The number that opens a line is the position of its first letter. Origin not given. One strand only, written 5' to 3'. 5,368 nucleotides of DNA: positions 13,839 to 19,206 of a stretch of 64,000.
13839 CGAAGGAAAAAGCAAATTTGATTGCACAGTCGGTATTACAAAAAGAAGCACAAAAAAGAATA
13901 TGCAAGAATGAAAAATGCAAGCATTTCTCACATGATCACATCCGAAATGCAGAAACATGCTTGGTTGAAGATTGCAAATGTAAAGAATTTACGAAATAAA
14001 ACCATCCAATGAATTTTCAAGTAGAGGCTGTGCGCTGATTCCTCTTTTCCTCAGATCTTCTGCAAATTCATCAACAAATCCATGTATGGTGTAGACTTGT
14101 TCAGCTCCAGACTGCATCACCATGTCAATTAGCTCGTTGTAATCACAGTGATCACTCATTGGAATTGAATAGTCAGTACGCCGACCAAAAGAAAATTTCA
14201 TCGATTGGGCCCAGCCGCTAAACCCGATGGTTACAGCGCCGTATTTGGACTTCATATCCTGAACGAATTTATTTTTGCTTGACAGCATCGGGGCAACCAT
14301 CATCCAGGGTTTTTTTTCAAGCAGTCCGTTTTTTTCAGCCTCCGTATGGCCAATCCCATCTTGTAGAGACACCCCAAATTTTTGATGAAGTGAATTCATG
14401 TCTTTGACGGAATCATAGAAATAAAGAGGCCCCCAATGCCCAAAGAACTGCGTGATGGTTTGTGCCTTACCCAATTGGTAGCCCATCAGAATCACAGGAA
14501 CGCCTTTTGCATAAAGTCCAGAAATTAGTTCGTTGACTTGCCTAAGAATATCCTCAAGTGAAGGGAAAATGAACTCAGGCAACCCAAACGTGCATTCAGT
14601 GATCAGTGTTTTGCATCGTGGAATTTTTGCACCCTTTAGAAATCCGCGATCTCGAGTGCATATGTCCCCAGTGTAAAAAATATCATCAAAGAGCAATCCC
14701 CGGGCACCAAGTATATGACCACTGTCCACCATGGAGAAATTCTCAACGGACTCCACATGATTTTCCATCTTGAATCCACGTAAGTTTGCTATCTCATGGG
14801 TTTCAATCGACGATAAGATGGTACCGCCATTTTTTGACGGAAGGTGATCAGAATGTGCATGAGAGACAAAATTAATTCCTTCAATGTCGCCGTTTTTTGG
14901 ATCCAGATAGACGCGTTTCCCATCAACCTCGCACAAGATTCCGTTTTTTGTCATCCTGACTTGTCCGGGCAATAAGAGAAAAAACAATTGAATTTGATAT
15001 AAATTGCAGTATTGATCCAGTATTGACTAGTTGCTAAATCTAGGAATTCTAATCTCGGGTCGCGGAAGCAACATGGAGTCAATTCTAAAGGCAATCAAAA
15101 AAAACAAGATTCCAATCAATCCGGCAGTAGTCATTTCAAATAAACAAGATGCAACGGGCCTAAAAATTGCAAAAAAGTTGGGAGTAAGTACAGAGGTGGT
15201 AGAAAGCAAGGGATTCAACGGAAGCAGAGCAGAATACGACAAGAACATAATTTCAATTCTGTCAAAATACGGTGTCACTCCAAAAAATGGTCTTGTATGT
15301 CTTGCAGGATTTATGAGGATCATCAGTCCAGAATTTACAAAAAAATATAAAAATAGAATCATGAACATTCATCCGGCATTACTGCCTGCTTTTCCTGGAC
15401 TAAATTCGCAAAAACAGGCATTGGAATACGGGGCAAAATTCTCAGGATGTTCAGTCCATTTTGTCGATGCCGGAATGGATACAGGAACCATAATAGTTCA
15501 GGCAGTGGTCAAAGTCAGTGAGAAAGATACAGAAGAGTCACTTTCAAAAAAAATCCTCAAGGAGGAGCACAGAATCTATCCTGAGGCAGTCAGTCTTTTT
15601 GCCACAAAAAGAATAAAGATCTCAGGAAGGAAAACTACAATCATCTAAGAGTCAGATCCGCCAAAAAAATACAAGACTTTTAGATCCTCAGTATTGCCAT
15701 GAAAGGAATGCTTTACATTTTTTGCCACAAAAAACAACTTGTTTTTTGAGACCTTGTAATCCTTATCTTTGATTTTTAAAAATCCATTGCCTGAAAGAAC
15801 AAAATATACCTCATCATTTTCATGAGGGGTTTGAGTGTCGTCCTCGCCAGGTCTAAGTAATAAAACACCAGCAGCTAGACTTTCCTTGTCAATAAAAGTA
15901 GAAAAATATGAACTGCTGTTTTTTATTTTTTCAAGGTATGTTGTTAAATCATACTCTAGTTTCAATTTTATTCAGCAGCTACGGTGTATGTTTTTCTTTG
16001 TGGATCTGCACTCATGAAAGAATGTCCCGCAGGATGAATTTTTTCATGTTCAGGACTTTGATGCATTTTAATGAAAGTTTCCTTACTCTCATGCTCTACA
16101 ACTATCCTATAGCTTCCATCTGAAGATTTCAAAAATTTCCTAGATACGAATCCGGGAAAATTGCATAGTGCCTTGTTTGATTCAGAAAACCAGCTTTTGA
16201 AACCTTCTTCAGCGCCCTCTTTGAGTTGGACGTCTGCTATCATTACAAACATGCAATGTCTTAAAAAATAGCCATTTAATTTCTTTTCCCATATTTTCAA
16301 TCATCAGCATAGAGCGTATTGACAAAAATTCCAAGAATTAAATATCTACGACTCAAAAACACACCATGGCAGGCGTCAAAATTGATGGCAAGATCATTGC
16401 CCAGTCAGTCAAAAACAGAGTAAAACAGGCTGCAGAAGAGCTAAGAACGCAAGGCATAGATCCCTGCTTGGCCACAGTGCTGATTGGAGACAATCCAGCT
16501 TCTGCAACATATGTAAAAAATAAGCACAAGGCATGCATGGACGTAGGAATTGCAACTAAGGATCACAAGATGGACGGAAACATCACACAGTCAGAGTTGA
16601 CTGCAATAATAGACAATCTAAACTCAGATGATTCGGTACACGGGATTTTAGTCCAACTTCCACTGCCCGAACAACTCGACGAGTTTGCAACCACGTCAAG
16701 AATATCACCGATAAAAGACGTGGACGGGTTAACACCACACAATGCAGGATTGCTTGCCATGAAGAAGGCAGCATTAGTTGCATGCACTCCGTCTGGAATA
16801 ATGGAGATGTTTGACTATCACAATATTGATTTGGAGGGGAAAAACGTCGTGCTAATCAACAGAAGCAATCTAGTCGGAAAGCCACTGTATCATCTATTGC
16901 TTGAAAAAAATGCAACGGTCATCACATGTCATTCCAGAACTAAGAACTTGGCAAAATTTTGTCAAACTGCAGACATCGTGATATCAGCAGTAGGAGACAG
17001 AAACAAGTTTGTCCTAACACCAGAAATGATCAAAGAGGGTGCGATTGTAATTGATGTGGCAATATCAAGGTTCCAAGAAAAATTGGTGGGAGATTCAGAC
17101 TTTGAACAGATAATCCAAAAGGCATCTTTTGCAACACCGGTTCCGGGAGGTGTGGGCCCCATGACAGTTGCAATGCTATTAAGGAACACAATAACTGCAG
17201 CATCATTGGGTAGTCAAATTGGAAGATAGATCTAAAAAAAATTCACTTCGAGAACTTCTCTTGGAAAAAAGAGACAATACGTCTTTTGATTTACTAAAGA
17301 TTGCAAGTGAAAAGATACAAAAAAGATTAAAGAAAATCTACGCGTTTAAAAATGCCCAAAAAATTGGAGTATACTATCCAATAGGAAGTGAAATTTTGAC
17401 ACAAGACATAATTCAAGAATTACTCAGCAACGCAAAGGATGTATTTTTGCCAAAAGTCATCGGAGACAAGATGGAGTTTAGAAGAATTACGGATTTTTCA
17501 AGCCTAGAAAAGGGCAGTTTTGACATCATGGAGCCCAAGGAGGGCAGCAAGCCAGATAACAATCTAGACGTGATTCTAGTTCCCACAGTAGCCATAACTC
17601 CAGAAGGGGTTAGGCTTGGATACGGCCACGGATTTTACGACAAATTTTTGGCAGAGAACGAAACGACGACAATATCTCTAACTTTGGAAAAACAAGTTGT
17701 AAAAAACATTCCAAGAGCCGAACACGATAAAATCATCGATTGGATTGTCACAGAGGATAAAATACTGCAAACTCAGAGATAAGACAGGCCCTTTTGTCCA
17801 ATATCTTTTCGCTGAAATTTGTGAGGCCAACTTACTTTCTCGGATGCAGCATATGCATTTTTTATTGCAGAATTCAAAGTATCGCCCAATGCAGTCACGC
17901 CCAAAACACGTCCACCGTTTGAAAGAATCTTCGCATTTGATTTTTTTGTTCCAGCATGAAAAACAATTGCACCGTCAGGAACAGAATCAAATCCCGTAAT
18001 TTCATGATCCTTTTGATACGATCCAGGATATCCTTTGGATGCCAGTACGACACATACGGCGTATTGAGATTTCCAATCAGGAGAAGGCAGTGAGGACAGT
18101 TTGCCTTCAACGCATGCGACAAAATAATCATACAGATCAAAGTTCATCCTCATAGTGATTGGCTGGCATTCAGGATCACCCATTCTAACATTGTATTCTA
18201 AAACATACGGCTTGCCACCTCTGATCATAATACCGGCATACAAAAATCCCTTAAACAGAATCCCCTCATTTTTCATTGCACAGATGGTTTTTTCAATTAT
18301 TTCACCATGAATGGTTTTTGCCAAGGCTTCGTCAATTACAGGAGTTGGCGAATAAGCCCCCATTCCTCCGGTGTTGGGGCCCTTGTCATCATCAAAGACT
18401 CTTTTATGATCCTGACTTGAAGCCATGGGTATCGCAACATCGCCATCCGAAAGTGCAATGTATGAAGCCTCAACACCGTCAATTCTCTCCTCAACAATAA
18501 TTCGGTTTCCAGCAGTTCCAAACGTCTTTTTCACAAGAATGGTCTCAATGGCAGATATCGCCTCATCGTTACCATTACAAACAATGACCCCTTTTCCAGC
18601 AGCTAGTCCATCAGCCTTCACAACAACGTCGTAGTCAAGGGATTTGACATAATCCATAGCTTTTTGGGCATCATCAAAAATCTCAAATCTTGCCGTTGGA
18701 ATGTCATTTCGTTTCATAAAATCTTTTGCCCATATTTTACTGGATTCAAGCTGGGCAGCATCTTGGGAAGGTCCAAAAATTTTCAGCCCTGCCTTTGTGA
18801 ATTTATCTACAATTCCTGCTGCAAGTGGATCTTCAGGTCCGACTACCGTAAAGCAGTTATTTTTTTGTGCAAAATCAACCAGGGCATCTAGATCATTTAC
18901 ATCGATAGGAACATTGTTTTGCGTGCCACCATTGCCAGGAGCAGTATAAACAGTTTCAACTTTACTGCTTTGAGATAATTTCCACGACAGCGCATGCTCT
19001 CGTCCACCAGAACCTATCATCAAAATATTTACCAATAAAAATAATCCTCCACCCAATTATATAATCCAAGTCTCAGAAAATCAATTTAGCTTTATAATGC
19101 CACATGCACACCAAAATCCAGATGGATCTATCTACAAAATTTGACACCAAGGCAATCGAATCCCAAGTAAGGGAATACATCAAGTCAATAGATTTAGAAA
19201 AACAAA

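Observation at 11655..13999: ORF-poor 2.3-kb island encoding a family of Cys/His-rich microproteins missed by standard ORF calling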

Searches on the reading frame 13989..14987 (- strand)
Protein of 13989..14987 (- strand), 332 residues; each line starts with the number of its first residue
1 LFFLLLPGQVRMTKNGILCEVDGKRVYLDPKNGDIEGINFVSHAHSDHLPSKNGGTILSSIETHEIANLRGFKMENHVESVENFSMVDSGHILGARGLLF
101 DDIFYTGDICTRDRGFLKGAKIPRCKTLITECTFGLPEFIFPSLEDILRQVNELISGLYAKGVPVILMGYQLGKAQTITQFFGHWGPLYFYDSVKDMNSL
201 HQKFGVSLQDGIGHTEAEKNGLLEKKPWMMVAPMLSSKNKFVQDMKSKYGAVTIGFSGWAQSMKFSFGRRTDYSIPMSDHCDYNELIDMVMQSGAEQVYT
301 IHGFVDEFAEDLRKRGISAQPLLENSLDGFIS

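Call 12: find_related_loci(query=window:13989-14987:-, collection=genome_contigs, flank=10000)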
Query window:13989-14987:- (332 aa) in genome_contigs; peptide patterns used: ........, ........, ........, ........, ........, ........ (x = any residue, [..] = any of these).
282 stretches matched a pattern; 266 encode a relative of the query (tblastn E <= 1e-3); the best 80 are kept; 80 distinct loci.
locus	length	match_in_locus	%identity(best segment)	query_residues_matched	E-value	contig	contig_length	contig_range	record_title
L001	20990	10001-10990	92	3-332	0e+0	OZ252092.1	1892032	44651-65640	MAG: Nitrosopumilus sp. isolate 1ff4eb3d-b9ef-4315-8156-e0ce16ae0cce genome assembly, chromosome: 1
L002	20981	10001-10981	90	6-332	0e+0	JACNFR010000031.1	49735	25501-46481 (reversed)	MAG: Nitrosopumilus sp. isolate NIOZ-UU107 NIOZ-UU_NODE_655_length_49735_cov_63.9896, whole genome shotgun sequence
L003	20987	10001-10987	89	2-330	0e+0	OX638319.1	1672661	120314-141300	MAG: uncultured Candidatus Nitrosopumilus sp. isolate a9bb1b8d-3405-4f78-8bb0-675615731146 genome assembly, chromosome:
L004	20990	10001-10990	88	1-330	0e+0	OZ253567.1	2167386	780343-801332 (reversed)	MAG: Nitrosopumilus sp. isolate 179468c0-c418-48a1-a672-9cf197d9f21d genome assembly, chromosome: 1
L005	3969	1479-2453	89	6-330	0e+0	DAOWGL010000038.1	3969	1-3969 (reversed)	MAG TPA_asm: Nitrosopumilus sp. isolate CSMAG_1990 CSMAG_1990_k141_652467_length_3969_cov_11.1831, whole genome shotgun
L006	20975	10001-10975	90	6-330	0e+0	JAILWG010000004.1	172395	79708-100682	MAG: Nitrosopumilus sp. isolate ECS24A2 ECS24A2_4, whole genome shotgun sequence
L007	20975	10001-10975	89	6-330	0e+0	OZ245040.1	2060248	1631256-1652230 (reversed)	MAG: Nitrosopumilus sp. isolate aa22790b-0d10-49fa-8547-5ba004503ecc genome assembly, chromosome: 1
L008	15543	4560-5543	88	3-330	0e+0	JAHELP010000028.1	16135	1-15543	MAG: Nitrosopumilus sp. isolate Ww628 NODE_10645_length_16135_cov_15.998064, whole genome shotgun sequence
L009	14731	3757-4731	88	6-330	0e+0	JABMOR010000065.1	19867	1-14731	MAG: Nitrosopumilus sp. isolate bin.103 k141_2726394, whole genome shotgun sequence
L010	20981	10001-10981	89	4-330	0e+0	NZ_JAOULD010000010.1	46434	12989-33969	MAG: Nitrosopumilus sp. isolate 8_1_Jan_SF_Bin66 8_1_Jan_SF_Bin66_scaffold_290_c1, whole genome shotgun sequence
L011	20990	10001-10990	87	1-330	0e+0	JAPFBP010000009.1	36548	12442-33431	MAG: Nitrosopumilus sp. isolate LakeHoare18m_MBin21 LakeHoare18m_ctg49, whole genome shotgun sequence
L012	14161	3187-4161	89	6-330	0e+0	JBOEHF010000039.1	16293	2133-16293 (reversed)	MAG: Nitrosopumilus sp. isolate PBStha1 PBS13d_contig_4047, whole genome shotgun sequence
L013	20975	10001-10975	88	6-330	0e+0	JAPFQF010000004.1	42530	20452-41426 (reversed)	MAG: Nitrosopumilus sp. isolate IS42S6Bin49 k141_23748, whole genome shotgun sequence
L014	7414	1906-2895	86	1-330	0e+0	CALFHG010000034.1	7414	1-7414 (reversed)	MAG TPA_asm: uncultured Nitrosopumilaceae archaeon isolate ERR2206785_bin.7_CONCOCT_v1.1_MAG genome assembly, contig: ER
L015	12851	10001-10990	87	1-330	0e+0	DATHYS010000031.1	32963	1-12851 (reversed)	MAG TPA_asm: Nitrosopumilus sp. isolate SMAG_U16217 k141_465774, whole genome shotgun sequence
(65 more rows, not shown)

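Call 77: search_protein_families(library=pfam, max_evalue=0.00001, proteins=[window:13989-14987:-])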
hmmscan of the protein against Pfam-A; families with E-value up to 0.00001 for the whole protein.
window:13989-14987:- (332 aa): 0 families

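Call 78: search_protein_families(library=ncbifam, max_evalue=0.01, proteins=[window:13989-14987:-])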
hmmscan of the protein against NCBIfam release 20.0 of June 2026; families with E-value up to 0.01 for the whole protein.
window:13989-14987:- (332 aa): 3 families
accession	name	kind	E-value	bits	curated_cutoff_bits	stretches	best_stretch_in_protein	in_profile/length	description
TIGR04122.1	Xnuc_lig_assoc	equivalog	6.6e-40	136.9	325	1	11-322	3-319/326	ligase-associated DNA damage response exonuclease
TIGR03675.1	arCOG00543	equivalog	0.00029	19.2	580.2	1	85-178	317-418/631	beta-CASP ribonuclease aCPSF1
NF045584.1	cas14_MBL_CASP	equivalog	0.003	16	800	1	83-178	139-236/612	type VII CRISPR-associated protein Cas14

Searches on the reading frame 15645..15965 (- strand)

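Call 106: search_protein_families(library=pfam, max_evalue=0.00001, proteins=[window:15645-15965:-])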
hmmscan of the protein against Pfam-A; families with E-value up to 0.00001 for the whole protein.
window:15645-15965:- (106 aa): 2 families
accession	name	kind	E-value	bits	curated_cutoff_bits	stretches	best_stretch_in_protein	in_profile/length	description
PF07883.17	Cupin_2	-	5e-11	42.6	27.2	1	35-98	3-67/70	Cupin domain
PF11699.14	CENP-C_C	-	2.8e-06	27.9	29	1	21-100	3-83/85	Mif2/CENP-C like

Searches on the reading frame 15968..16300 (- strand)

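Call 106: search_protein_families(library=pfam, max_evalue=0.00001, proteins=[window:15968-16300:-])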
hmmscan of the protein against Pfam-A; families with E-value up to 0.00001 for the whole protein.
window:15968-16300:- (110 aa): 1 family
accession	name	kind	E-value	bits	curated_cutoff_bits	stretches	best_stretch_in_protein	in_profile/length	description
PF03992.22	ABM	-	8.4e-07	29.5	23.1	1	17-90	1-77/78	Antibiotic biosynthesis monooxygenase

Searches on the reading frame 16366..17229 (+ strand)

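Call 106: search_protein_families(library=pfam, max_evalue=0.00001, proteins=[window:16366-17229:+])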
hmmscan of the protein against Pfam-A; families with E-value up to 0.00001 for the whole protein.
window:16366-17229:+ (287 aa): 2 families
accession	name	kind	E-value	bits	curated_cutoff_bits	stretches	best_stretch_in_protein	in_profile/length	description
PF02882.25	THF_DHG_CYH_C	-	1.8e-61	206.6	27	1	124-280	2-157/160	Tetrahydrofolate dehydrogenase/cyclohydrolase, NAD(P)-binding domain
PF00763.28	THF_DHG_CYH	-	3.3e-40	137.4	32.8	1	6-120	1-115/115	Tetrahydrofolate dehydrogenase/cyclohydrolase, catalytic domain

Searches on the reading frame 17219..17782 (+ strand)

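Call 106: search_protein_families(library=pfam, max_evalue=0.00001, proteins=[window:17219-17782:+])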
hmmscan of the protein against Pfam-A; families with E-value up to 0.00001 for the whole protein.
window:17219-17782:+ (187 aa): 1 family
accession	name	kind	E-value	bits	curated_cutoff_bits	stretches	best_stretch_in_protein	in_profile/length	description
PF01812.26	5-FTHF_cyc-lig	-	2.1e-39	135.8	27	1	7-179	1-186/186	5-formyltetrahydrofolate cyclo-ligase family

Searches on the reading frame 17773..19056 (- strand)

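Call 106: search_protein_families(library=pfam, max_evalue=0.00001, proteins=[window:17773-19056:-])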
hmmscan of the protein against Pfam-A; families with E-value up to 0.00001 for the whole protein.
window:17773-19056:- (427 aa): 4 families
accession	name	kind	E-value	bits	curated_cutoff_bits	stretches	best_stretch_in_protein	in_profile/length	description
PF01071.24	GARS_A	-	1.7e-75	253.6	27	1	105-297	1-194/194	Phosphoribosylglycinamide synthetase, ATP-grasp (A) domain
PF02844.21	GARS_N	-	9.9e-37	126.1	29.5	1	10-104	2-100/100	Phosphoribosylglycinamide synthetase, N domain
PF02843.22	GARS_C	-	2.5e-32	111.5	34.8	1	333-422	1-92/92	Phosphoribosylglycinamide synthetase, C domain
PF02222.28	ATP-grasp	-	5e-07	30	27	1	113-199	2-84/179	ATP-grasp domain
